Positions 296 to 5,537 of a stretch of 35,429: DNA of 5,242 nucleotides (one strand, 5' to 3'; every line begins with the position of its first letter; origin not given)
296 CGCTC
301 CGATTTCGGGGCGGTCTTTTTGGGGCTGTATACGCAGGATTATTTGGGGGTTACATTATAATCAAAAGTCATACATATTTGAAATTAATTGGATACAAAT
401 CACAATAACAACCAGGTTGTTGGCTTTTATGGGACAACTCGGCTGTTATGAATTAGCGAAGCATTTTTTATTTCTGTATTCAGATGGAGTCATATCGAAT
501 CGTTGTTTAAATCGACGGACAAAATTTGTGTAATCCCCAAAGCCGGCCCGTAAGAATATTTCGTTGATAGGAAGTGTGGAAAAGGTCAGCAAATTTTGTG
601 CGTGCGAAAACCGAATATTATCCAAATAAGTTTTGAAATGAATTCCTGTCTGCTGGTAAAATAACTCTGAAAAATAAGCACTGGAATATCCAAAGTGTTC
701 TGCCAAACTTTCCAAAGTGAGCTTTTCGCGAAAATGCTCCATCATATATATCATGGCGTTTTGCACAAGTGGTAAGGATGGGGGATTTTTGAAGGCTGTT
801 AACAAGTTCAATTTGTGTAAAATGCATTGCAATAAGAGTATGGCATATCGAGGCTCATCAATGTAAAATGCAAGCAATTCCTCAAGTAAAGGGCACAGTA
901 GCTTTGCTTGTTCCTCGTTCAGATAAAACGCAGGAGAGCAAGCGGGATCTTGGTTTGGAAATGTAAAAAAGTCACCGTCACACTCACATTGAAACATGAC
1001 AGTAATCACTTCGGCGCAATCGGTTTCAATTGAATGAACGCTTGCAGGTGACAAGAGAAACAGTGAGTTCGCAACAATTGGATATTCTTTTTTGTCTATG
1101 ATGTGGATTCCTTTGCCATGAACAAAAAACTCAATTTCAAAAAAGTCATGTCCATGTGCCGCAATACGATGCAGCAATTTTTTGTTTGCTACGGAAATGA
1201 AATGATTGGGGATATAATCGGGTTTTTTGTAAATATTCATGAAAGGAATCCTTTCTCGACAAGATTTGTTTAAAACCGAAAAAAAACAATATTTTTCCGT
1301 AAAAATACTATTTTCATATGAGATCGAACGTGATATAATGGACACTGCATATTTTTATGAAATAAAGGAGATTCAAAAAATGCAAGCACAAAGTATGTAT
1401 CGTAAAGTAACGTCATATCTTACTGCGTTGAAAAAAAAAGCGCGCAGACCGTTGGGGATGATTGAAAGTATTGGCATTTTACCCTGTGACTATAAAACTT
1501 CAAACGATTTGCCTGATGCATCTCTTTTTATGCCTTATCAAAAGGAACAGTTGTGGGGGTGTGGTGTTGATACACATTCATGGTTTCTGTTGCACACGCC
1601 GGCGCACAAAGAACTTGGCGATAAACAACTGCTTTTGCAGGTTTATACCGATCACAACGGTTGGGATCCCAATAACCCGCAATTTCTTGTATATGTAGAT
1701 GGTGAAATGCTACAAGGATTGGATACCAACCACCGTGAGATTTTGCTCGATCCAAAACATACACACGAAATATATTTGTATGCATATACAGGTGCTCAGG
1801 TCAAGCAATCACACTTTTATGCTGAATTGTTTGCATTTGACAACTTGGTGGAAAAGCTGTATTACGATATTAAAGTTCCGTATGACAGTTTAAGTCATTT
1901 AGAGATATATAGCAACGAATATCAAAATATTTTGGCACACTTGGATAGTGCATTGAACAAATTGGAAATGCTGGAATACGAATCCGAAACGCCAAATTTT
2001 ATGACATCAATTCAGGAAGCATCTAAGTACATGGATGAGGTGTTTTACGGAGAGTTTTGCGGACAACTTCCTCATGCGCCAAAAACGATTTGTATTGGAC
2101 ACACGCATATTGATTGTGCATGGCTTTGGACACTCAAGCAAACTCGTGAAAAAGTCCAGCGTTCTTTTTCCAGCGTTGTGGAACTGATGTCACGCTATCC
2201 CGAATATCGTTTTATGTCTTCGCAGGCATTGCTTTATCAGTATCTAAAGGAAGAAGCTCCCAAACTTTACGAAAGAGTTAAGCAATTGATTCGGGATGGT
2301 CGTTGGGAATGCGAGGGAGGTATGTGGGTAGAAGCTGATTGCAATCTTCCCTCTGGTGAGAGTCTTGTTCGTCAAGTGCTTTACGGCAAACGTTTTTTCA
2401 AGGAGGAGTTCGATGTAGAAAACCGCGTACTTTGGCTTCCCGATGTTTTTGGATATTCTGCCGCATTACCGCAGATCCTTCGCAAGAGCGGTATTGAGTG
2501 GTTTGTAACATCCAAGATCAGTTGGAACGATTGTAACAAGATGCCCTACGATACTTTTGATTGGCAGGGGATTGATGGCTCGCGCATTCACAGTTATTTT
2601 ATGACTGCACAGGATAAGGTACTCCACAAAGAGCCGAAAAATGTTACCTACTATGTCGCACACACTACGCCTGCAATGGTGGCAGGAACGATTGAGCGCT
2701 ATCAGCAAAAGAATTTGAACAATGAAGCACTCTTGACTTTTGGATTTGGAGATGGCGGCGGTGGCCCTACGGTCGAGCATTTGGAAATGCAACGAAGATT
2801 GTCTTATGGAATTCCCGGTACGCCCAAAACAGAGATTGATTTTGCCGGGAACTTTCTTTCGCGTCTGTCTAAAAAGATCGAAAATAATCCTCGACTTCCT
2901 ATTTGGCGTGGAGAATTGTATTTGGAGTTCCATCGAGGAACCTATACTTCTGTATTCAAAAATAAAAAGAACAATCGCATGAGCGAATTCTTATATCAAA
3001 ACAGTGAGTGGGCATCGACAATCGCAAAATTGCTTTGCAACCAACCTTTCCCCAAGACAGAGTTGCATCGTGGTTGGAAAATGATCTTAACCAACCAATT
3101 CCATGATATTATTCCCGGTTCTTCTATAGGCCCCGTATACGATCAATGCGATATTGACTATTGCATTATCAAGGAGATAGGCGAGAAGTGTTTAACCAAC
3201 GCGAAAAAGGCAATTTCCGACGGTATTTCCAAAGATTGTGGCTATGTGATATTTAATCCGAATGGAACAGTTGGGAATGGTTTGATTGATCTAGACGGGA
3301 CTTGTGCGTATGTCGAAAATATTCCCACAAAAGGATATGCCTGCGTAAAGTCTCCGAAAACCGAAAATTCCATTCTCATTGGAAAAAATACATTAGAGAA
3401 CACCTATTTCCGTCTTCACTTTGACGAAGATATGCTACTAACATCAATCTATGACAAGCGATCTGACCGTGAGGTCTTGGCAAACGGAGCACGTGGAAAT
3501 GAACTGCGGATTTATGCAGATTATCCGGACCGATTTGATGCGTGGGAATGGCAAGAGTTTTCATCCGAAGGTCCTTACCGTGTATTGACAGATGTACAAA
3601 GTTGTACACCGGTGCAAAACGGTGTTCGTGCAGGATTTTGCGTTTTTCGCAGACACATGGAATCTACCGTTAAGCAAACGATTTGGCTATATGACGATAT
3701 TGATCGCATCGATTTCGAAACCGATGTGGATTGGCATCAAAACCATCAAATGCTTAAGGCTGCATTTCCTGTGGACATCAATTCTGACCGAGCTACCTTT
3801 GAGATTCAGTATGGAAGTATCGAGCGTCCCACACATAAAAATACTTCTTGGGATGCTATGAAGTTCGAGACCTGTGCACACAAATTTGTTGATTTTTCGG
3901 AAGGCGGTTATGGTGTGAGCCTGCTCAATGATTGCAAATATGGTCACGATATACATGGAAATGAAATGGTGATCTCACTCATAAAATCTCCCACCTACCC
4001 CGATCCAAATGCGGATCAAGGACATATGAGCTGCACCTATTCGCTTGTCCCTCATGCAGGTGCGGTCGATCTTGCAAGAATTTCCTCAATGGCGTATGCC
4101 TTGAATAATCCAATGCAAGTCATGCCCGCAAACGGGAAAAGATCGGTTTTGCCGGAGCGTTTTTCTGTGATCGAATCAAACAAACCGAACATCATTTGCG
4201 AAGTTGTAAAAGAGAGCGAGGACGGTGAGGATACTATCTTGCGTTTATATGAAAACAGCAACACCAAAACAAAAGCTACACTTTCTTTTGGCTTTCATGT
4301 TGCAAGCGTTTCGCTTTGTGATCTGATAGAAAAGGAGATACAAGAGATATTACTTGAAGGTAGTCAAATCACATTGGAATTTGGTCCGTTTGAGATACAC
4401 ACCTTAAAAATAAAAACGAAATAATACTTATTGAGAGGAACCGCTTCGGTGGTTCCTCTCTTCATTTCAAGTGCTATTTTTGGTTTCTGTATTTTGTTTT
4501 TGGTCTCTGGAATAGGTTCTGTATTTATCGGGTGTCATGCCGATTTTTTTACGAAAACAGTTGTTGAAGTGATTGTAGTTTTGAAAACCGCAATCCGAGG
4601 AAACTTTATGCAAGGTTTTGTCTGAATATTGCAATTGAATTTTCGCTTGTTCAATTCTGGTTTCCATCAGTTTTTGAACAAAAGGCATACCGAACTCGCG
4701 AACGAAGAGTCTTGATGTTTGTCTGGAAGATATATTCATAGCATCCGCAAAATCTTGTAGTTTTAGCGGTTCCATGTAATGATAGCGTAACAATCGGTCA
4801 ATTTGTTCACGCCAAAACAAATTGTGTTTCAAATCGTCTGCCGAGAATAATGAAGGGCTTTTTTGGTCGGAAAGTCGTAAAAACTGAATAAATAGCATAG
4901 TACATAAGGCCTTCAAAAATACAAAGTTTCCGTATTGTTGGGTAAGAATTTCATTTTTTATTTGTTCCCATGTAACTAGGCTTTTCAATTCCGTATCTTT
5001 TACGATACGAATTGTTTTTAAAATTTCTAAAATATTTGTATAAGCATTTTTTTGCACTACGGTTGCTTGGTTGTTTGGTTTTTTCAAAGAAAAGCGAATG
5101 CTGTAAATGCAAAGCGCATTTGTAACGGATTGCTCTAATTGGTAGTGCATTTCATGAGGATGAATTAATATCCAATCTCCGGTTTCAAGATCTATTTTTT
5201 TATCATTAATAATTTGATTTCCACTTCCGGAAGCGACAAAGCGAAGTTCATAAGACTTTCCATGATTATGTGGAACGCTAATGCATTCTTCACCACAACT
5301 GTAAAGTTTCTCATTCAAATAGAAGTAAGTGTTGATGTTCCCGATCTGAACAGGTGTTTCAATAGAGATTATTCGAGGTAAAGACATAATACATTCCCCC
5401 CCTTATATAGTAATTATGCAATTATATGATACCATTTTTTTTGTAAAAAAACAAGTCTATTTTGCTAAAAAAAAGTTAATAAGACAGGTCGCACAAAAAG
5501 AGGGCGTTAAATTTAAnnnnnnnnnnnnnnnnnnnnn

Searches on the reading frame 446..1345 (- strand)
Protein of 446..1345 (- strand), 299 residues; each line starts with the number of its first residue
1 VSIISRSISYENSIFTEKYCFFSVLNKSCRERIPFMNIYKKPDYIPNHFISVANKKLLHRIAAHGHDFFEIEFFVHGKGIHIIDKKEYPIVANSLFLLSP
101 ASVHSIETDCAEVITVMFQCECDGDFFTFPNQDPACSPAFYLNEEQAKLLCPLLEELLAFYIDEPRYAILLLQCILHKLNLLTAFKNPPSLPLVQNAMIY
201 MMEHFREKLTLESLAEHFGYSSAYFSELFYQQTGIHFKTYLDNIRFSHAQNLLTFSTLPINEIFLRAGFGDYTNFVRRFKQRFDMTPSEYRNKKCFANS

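Call 6: search_protein_families(library=pfam, proteins=[window:446-1345:-], max_evalue=0.001)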
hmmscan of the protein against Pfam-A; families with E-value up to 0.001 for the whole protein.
window:446-1345:- (299 aa): 3 families
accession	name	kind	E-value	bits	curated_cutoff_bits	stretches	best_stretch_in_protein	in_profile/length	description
PF12833.13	HTH_18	-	3e-21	75.9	33.6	1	214-292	1-79/80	Helix-turn-helix domain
PF00165.29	HTH_AraC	-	1.5e-16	60.5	26.6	2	258-292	9-42/42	Bacterial regulatory helix-turn-helix proteins, AraC family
PF02311.25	AraC_binding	-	1.4e-07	31.8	21.1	1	59-109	14-64/135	AraC-like ligand binding domain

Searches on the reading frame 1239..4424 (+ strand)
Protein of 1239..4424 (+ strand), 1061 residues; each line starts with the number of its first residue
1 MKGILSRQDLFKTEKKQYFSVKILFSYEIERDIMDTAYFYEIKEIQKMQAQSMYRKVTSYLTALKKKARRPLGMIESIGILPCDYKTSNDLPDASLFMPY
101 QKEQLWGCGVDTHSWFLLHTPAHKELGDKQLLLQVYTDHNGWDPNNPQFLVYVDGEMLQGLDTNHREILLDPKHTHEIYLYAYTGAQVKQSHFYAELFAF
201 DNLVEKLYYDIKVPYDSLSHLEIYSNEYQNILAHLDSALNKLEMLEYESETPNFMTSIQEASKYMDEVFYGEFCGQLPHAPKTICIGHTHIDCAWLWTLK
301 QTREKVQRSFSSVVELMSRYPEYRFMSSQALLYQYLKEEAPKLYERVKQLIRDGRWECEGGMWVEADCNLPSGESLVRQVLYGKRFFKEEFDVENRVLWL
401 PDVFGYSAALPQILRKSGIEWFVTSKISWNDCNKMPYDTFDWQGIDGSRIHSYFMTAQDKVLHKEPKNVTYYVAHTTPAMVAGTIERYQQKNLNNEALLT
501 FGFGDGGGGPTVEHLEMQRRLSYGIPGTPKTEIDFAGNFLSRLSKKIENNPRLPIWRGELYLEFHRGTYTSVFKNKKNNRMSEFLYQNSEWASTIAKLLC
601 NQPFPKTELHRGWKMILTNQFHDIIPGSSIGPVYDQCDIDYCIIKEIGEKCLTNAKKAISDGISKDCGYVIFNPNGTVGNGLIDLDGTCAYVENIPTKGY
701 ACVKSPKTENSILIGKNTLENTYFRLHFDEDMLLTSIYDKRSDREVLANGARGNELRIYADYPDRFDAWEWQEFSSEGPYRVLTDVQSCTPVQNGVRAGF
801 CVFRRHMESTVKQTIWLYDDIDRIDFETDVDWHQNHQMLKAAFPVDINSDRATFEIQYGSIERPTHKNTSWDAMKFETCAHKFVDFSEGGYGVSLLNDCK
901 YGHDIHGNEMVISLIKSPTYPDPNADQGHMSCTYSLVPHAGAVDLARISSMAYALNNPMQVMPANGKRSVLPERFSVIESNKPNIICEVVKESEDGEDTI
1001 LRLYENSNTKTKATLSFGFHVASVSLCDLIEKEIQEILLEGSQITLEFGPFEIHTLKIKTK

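Call 4: search_protein_families(library=pfam, proteins=[window:1239-4424:+], max_evalue=0.01)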
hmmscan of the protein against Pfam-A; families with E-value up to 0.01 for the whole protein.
window:1239-4424:+ (1061 aa): 5 families
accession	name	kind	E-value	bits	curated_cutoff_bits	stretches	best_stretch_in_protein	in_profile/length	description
PF01074.27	Glyco_hydro_38N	-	4.6e-91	305.4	25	1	284-557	3-270/270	Glycosyl hydrolases family 38 N-terminal domain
PF07748.19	Glyco_hydro_38C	-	6.2e-63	213.2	25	1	719-923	1-205/206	Glycosyl hydrolases family 38 C-terminal domain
PF09261.16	Alpha-mann_mid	-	2e-19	69.9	31.1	1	563-655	1-92/96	Alpha mannosidase middle domain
PF17677.7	Glyco_hydro38C2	-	2.3e-17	63.3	22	1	984-1056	1-72/72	Glycosyl hydrolases family 38 C-terminal beta sandwich domain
PF03065.20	Glyco_hydro_57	-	4.5e-06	26.6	21.2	1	317-426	70-173/291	Glycosyl hydrolase family 57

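Call 5: search_protein_families(library=ncbifam, proteins=[window:1239-4424:+], max_evalue=0.01)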
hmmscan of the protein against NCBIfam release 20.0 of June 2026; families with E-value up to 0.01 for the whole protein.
window:1239-4424:+ (1061 aa): 1 family
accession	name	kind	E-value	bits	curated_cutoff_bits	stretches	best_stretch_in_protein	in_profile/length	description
NF007331.0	PRK09819.1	equivalog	7.5e-39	133.3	1138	3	286-684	9-400/885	mannosylglycerate hydrolase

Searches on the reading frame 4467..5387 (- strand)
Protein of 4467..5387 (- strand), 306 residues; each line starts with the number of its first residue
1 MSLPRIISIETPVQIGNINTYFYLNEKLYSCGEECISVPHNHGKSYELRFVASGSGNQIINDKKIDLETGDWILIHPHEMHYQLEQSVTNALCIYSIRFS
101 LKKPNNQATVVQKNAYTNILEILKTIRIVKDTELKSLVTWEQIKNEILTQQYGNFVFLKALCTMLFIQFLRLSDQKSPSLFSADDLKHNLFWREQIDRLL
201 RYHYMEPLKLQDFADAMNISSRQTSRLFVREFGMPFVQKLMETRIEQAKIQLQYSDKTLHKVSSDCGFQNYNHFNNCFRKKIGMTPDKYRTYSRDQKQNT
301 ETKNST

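Call 6: search_protein_families(library=pfam, proteins=[window:4467-5387:-], max_evalue=0.001)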
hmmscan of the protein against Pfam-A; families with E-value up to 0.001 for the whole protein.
window:4467-5387:- (306 aa): 4 families
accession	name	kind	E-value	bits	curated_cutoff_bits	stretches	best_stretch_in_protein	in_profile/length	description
PF12833.13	HTH_18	-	2e-19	70.1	33.6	1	214-291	2-79/80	Helix-turn-helix domain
PF00165.29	HTH_AraC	-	2.6e-11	43.8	26.6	1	256-291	8-42/42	Bacterial regulatory helix-turn-helix proteins, AraC family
PF07883.17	Cupin_2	-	5.5e-06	26.4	27.2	1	37-82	11-55/70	Cupin domain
PF02311.25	AraC_binding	-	7.2e-06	26.2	21.1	1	39-82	18-60/135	AraC-like ligand binding domain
